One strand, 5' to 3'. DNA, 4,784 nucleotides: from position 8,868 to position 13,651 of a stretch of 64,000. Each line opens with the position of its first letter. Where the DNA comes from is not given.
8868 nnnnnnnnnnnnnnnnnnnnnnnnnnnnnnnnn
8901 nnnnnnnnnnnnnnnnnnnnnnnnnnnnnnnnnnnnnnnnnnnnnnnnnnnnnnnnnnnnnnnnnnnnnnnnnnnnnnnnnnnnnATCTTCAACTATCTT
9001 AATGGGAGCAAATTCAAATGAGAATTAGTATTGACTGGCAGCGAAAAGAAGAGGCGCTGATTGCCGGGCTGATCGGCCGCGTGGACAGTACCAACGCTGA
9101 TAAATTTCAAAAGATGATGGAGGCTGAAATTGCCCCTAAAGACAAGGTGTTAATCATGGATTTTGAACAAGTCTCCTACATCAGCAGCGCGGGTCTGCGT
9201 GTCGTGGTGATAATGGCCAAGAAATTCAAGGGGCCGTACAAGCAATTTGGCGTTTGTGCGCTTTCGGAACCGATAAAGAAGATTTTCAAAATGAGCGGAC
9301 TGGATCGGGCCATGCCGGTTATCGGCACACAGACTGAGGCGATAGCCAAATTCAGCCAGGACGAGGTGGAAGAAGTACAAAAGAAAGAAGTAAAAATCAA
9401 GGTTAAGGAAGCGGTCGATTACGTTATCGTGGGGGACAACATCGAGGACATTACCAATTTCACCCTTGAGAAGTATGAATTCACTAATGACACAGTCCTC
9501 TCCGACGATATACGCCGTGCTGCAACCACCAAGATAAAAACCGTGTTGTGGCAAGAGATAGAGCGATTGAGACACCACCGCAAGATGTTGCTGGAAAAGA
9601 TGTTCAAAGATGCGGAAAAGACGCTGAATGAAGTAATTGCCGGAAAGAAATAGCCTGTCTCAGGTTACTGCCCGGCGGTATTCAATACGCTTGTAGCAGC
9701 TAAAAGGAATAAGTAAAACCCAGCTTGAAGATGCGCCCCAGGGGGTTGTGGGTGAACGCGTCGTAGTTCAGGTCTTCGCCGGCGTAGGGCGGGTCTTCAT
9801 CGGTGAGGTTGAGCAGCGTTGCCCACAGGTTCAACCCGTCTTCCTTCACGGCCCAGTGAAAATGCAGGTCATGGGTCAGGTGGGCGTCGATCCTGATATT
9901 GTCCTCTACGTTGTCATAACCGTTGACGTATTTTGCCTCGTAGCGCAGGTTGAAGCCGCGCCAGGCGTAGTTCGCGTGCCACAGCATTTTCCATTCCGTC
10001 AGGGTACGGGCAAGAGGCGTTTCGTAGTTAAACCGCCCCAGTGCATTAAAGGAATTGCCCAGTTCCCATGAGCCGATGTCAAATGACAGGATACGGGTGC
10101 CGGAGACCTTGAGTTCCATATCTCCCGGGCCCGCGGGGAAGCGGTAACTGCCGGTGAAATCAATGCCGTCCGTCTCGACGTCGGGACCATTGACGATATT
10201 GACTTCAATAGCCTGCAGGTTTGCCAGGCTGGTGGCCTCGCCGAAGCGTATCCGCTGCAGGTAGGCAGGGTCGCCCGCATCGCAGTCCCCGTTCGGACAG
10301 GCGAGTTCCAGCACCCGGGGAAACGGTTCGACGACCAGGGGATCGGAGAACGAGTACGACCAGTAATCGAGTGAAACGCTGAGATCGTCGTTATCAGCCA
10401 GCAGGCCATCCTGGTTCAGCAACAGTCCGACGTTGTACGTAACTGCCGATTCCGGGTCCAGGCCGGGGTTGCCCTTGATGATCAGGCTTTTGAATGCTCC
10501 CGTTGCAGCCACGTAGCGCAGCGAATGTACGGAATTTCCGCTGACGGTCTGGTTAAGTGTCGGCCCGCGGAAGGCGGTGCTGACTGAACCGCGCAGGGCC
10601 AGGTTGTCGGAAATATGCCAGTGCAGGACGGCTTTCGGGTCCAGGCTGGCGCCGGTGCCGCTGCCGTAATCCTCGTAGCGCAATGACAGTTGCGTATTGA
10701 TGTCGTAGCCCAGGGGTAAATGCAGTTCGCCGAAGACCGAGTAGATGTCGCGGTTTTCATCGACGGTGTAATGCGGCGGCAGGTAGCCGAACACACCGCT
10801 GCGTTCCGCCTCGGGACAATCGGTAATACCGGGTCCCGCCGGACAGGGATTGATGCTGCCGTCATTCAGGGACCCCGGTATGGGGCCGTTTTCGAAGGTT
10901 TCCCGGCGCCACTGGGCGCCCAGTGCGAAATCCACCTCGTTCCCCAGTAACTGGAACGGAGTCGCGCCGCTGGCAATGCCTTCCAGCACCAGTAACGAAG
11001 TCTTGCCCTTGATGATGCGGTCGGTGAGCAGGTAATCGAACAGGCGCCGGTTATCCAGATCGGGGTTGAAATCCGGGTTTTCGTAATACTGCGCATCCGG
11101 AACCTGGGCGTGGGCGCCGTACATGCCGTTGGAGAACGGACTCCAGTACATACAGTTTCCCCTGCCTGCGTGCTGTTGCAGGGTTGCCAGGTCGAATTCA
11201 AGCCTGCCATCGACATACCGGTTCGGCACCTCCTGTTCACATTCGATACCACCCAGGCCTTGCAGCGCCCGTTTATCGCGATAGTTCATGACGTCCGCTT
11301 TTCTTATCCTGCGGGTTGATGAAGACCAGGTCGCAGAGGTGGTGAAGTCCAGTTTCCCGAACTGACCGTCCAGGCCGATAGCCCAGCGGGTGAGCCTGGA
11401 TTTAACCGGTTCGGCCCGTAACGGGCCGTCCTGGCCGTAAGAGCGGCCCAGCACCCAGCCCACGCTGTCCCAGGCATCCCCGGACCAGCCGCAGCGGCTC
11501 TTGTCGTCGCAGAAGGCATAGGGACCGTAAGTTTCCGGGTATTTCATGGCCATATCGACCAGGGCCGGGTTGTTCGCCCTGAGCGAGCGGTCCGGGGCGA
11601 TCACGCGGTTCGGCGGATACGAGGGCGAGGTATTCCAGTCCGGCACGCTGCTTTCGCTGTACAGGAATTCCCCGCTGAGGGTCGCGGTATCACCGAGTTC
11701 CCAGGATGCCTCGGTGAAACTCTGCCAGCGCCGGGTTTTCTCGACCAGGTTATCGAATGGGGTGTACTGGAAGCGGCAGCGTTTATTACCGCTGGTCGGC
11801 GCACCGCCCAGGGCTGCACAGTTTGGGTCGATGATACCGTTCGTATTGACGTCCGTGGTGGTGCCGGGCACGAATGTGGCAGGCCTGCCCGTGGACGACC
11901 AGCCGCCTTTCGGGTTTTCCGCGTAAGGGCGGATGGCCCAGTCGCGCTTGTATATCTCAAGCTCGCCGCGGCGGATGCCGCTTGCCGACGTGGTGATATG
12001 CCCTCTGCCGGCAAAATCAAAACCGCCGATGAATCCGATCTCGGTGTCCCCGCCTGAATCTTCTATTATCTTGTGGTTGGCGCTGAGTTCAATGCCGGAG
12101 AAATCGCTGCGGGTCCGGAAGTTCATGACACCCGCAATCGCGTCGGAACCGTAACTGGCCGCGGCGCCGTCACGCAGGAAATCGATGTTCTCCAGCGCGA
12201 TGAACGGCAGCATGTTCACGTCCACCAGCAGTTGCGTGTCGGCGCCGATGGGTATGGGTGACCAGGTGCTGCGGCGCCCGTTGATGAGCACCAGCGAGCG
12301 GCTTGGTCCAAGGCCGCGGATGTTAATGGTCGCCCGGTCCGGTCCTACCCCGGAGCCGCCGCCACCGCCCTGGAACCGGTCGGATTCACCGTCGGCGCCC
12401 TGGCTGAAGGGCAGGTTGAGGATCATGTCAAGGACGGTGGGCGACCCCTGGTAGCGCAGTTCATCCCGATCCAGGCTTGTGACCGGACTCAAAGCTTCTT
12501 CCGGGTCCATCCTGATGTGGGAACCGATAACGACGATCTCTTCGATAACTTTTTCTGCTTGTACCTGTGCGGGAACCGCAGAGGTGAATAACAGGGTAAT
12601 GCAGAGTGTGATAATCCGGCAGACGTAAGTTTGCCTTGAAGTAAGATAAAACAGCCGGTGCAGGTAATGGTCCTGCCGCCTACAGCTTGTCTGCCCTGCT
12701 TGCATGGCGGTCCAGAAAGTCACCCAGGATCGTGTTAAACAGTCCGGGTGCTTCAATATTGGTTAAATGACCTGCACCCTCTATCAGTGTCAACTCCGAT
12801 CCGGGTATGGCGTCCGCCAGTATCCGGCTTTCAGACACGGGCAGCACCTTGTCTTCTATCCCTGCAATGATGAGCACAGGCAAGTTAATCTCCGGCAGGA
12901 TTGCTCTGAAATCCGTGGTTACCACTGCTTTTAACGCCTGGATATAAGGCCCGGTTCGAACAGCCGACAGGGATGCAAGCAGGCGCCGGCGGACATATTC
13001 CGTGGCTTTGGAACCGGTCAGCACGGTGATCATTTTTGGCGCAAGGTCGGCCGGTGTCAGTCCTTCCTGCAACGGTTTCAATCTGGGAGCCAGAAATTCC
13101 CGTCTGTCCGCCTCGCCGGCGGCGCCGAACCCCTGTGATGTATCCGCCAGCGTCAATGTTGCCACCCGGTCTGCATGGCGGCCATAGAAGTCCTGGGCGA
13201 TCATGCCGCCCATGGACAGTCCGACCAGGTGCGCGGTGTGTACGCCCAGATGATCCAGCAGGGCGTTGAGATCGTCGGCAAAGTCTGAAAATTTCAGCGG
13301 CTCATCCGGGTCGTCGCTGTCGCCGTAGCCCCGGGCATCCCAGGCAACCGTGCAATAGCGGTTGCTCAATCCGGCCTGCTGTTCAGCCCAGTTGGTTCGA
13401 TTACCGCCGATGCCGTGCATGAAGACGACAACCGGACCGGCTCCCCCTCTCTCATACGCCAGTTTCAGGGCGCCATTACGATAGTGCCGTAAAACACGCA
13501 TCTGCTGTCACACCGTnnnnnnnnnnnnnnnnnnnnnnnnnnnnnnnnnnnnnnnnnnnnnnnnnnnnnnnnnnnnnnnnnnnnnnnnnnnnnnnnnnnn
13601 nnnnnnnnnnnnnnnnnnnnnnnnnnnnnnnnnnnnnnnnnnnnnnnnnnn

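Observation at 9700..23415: TonB-receptor-linked operon encoding a three-subunit hydantoinase-family enzyme (HyuA + two tandem HyuB paralogs) with RidA and a lactonase-like hydrolase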

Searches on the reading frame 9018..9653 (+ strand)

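Call 3: search_protein_families(library=pfam, proteins=[window:9018-9653:+])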
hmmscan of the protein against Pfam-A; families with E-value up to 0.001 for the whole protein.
window:9018-9653:+ (211 aa): 2 families
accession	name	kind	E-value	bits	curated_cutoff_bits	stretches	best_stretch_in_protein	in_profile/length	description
PF01740.26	STAS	-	1.6e-12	47.5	22.6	1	5-104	2-102/106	STAS domain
PF13466.11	STAS_2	-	7.1e-06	26.6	29.2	1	20-96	5-80/80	STAS domain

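Call 72: search_protein_families(library=pfam, proteins=[window:9018-9653:+])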
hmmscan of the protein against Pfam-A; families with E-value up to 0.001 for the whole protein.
window:9018-9653:+ (211 aa): 2 families
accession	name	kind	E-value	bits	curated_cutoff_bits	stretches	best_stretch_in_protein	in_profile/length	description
PF01740.26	STAS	-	1.6e-12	47.5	22.6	1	5-104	2-102/106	STAS domain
PF13466.11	STAS_2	-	7.1e-06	26.6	29.2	1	20-96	5-80/80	STAS domain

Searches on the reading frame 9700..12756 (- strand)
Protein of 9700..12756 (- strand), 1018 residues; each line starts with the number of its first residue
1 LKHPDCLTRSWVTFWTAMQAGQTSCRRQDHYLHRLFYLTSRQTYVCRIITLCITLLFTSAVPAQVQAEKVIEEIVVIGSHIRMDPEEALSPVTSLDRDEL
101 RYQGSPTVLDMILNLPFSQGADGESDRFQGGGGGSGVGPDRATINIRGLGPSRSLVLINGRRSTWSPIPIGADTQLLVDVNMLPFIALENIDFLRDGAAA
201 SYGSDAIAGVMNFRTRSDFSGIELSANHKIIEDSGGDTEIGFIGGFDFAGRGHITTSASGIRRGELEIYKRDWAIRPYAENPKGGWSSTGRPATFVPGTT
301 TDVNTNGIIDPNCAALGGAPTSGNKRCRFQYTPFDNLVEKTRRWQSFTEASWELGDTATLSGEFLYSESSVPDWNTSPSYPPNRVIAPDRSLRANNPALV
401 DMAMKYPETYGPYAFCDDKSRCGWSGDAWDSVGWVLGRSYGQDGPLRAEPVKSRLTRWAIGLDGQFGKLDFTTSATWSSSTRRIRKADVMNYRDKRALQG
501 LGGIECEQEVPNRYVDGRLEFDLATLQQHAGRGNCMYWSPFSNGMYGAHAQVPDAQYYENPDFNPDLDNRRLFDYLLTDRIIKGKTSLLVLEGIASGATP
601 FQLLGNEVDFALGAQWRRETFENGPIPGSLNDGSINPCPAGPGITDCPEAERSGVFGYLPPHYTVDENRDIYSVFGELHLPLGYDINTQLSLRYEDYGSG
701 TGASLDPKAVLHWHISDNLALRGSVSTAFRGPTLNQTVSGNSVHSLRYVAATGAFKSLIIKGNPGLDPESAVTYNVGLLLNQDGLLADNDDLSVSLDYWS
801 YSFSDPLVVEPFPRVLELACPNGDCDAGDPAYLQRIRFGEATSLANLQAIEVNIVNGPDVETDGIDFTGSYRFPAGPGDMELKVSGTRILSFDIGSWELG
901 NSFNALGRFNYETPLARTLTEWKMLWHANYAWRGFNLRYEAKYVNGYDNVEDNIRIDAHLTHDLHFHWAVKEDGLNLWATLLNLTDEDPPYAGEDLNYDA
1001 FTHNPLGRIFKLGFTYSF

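Call 3: search_protein_families(library=pfam, proteins=[window:9700-12756:-])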
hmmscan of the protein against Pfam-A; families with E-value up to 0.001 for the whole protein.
window:9700-12756:- (1018 aa): 2 families
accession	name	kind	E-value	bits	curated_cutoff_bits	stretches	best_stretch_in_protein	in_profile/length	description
PF00593.30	TonB_dep_Rec_b-barrel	-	1.7e-25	91.2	27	1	533-984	72-436/436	TonB dependent receptor-like, beta-barrel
PF07715.20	Plug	-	2.4e-14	54.2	23.9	1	86-210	3-107/107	TonB-dependent Receptor Plug Domain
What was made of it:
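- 9700..12705 (-): TBDR1: large TonB-dependent outer-membrane receptor (about 1000 aa). Pfam Plug and TonB_dep_Rec_b-barrel (call 3).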

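Call 5: search_protein_families(library=ncbifam, proteins=[window:9700-12756:-])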
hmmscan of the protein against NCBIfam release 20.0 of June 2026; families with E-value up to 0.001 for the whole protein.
window:9700-12756:- (1018 aa): 16 families
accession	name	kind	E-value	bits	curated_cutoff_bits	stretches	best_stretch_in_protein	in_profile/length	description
TIGR01785.1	TonB-hemin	subfamily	2.5e-26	92.3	316.85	2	664-1018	358-677/677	TonB-dependent heme/hemoglobin receptor family protein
NF010010.0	PRK13483.1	equivalog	2.1e-22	78.9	927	2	49-218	9-165/660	ligand-gated channel protein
NF010048.1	PRK13524.1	subfamily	1.1e-17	63.7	493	2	135-224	92-184/744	FepA family TonB-dependent siderophore receptor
NF010012.0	PRK13486.1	equivalog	1.9e-16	59.6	924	2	672-787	385-492/696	TonB-dependent receptor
TIGR01786.1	TonB-hemlactrns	subfamily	7.1e-16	57.7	323.75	2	697-1018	430-719/719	TonB-dependent hemoglobin/transferrin/lactoferrin family receptor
NF010038.0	PRK13513.1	equivalog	7.6e-16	57.8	942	2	700-783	391-468/659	ligand-gated channel protein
NF050067.1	TonBEntbctnRecCfrA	equivalog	7.5e-15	54.3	1200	2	672-783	392-494/698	TonB-dependent ferric enterobactin receptor CfrA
NF010051.0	PRK13528.1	subfamily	1.5e-14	53.2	583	2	135-217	88-173/727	FepA family TonB-dependent siderophore receptor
TIGR01779.1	TonB-B12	equivalog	2.8e-14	52.6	599.7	1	57-226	14-166/614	TonB-dependent vitamin B12 receptor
NF007478.2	PRK10064.1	equivalog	7.4e-13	47.6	745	1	71-216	30-158/663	catecholate siderophore receptor CirA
NF007926.1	PRK10641.1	equivalog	9.4e-13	47.6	836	1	57-226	12-164/617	TonB-dependent vitamin B12 receptor BtuB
NF010011.0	PRK13484.1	equivalog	8.4e-12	44.1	1197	2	138-216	82-159/682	IreA family TonB-dependent siderophore receptor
TIGR01782.1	TonB-Xanth-Caul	subfamily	1.5e-10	40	310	0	707-777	587-653/868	TonB-dependent receptor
TIGR01783.1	TonB-siderophor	subfamily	5e-06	25.4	223.5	0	133-216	35-108/649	TonB-dependent siderophore receptor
NF053590.1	TonB_dep_TOL0244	equivalog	0.0002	20.1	645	0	666-778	322-424/604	TOL_0244 family TonB-dependent receptor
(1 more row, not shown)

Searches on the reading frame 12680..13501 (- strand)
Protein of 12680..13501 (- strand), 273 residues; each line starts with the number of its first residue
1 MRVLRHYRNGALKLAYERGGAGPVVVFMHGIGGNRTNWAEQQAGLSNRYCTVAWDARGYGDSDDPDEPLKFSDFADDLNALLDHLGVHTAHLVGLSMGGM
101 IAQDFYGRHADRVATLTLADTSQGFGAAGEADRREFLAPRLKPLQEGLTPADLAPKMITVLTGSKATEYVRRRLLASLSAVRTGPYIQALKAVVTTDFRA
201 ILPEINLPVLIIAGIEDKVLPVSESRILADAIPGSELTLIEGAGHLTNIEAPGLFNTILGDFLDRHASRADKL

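Call 3: search_protein_families(library=pfam, proteins=[window:12680-13501:-])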
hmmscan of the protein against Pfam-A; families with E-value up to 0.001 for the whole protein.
window:12680-13501:- (273 aa): 3 families
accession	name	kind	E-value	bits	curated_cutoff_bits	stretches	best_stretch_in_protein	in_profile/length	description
PF00561.26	Abhydrolase_1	-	1.1e-31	110.8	25.8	1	23-252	1-245/245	alpha/beta hydrolase fold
PF12697.13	Abhydrolase_6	-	6.7e-24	86.2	26.3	1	25-255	1-214/217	Alpha/beta hydrolase family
PF12146.15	Hydrolase_4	-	1e-16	61.4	27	1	24-250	6-237/239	Serine aminopeptidase, S33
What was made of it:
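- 12680..13501 (-): alpha/beta-fold serine hydrolase (esterase / enol-lactonase-like), 273 aa. Pfam Abhydrolase_1 (call 3).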

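Call 5: search_protein_families(library=ncbifam, proteins=[window:12680-13501:-])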
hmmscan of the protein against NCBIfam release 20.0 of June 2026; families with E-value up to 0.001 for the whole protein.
window:12680-13501:- (273 aa): 37 families (the best 25 are shown)
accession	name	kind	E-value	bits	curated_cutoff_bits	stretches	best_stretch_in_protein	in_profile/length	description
TIGR02427.1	protocat_pcaD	equivalog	2.2e-47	161.5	255.85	1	21-263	12-250/251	3-oxoadipate enol-lactonase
NF051488.1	bifunc_PcaDC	exception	1.9e-45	155.6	390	1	18-267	6-254/375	bifunctional 3-oxoadipate enol-lactonase/4-carboxymuconolactone decarboxylase PcaDC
NF051487.1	bifunc_PcaCD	exception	4.3e-39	134.8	430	1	22-264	172-412/413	bifunctional 4-carboxymuconolactone decarboxylase/3-oxoadipate enol-lactonase PcaCD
NF011457.0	PRK14875.1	equivalog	8.6e-32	110.5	307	1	15-264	123-370/372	acetoin dehydrogenase dihydrolipoyllysine-residue acetyltransferase subunit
TIGR03611.1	RutD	equivalog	7.1e-29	101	238.5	1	21-264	12-256/258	pyrimidine utilization protein D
NF052610.1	macro_16_ester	equivalog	1.7e-23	83.4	420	2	52-123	55-129/281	alpha/beta fold macrolide esterase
NF053683.1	esterase_mleBRB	exception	4.6e-22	78.9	585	1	69-245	75-258/280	BRB family alpha/beta fold macrolide esterase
TIGR03695.1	menH_SHCHC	equivalog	6e-22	78.3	208.55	1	22-263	2-251/252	2-succinyl-6-hydroxy-2,4-cyclohexadiene-1-carboxylate synthase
TIGR01738.1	bioH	equivalog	3.1e-21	76.1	206.95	1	23-262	5-244/245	pimeloyl-ACP methyl ester esterase BioH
NF045632.1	hydroxlase_HsaD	equivalog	1.2e-20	73.6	400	2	13-119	23-135/290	4,5:9,10-diseco-3-hydroxy-5,9,17-trioxoandrosta-1(10),2-diene-4-oate hydrolase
NF050089.1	i_nPHAscl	equivalog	5.6e-20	71.6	300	1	14-126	9-124/288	intracellular short-chain-length polyhydroxyalkanoate depolymerase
TIGR03056.1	bchO_mg_che_rel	equivalog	8.1e-19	67.7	172.55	2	19-103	24-110/278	alpha/beta fold hydrolase BchO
NF053693.1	esterase_mleCBF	exception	8.3e-19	68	564.5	2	69-128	75-133/279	CBF family alpha/beta fold macrolide esterase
TIGR01250.1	pro_imino_pep_2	subfamily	4.7e-17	62.5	167.65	2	20-121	23-129/288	proline iminopeptidase-family hydrolase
NF041759.1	mac_hydro_EstT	equivalog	6.7e-17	61.6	450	2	46-122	48-127/278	macrolide hydrolase EstT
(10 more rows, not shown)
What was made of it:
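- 12680..13501 (-): NCBIfam PcaD scores 161 bits against a cut-off of 256, and RutD 101 against 238 (call 5).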

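Call 59: search_solved_structures(query=window:12680-13501:-, max_evalue=1e-15)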
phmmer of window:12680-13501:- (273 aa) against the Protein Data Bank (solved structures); distinct sequences matched with E-value up to 1e-15: 27.
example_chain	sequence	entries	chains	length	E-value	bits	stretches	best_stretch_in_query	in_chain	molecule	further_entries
4uhc_A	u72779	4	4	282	6.5e-29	104.6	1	9-263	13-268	ESTERASE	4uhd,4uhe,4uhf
4uhh_A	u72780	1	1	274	7.7e-29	104.3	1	9-262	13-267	ESTERASE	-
8v16_C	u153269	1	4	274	7.6e-28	101.1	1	11-266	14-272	Esterase 1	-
6eb3_A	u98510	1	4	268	7.9e-28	101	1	11-266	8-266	Est1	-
3om8_A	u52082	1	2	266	1.1e-26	97.3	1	12-263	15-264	Probable hydrolase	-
5egn_A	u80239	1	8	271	5.1e-26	95.1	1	5-263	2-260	Esterase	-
2xua_A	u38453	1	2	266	1.3e-25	93.7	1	14-264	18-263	3-OXOADIPATE ENOL-LACTONASE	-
1a7u_A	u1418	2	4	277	4.9e-23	85.3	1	11-246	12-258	CHLOROPEROXIDASE T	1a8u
1bro_A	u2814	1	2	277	1.6e-22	83.6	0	11-116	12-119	BROMOPEROXIDASE A2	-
4iq4_A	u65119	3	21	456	3.9e-22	82.3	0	11-117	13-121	Non-haem bromoperoxidase BPO-A2, Matrix protein 1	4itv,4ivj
3vdx_A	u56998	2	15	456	6.1e-22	81.7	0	11-117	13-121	Designed 16nm tetrahedral protein cage containing Non-haem bromoperoxidase BPO-A2 and Matr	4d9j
3hea_A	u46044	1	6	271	7e-22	81.5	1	14-249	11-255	Arylesterase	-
3hi4_A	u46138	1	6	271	7.2e-22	81.5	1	14-249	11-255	Arylesterase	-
1va4_A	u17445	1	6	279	9e-22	81.1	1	14-264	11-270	Arylesterase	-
1brt_A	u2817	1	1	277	1e-21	81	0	11-116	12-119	BROMOPEROXIDASE A2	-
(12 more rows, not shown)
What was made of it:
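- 12680..13501 (-): The nearest PDB entries are esterases and 3-oxoadipate enol-lactonase (call 59).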
